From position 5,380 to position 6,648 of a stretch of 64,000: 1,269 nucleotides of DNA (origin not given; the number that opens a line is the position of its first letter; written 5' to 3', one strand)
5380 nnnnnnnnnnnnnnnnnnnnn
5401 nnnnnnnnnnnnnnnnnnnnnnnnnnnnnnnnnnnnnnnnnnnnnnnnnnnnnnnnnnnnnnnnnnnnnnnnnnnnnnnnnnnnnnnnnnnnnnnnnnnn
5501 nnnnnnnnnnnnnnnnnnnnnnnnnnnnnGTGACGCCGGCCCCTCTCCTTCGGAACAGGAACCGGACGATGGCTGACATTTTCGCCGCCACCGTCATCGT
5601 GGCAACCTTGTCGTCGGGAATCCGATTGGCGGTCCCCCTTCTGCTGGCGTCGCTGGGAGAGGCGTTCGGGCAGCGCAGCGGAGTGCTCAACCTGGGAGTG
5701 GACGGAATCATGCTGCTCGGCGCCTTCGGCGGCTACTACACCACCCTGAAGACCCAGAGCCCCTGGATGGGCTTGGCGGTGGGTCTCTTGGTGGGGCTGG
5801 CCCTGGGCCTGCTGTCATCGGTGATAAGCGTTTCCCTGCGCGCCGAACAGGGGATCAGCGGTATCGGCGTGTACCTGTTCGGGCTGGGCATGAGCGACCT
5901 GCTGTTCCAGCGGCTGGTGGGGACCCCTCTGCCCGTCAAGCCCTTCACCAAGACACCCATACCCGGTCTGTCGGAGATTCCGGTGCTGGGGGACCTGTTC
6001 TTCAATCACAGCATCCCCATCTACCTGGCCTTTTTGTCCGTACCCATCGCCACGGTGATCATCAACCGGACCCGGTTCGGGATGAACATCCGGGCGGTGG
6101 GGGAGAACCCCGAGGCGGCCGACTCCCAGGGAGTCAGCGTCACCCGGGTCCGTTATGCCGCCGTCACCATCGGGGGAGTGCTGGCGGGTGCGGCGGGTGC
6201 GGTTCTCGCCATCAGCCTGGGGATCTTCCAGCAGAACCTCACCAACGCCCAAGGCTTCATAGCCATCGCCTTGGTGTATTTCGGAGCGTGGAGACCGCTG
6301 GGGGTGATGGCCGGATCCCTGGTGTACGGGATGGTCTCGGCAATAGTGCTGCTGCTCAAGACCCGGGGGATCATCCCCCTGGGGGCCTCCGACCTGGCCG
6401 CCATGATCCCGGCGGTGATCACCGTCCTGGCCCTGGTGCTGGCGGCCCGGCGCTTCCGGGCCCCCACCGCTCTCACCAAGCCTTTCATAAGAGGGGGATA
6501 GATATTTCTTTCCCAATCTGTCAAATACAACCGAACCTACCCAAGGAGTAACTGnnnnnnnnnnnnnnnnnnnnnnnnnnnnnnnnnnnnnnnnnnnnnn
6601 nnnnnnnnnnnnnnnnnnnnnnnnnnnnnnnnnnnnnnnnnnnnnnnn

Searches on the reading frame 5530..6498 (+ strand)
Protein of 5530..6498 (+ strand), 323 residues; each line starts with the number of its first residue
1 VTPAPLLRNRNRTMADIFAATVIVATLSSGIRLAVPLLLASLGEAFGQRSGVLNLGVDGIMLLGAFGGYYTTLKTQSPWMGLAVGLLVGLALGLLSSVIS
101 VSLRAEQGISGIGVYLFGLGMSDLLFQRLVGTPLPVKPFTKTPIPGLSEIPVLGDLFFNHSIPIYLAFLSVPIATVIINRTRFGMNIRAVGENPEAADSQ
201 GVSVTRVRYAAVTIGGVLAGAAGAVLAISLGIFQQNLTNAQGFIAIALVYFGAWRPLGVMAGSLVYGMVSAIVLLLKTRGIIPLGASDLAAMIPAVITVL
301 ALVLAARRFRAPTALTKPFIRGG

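Call 84: search_protein_families(library=pfam, proteins=[window:5530-6498:+], max_evalue=0.00001)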
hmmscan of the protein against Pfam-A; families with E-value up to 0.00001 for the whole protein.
window:5530-6498:+ (323 aa): 1 family
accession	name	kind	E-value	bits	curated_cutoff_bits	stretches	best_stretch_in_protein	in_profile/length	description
PF02653.21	BPD_transp_2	-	1.2e-42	146.4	26.8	1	27-302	2-269/269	Branched-chain amino acid transport system / permease component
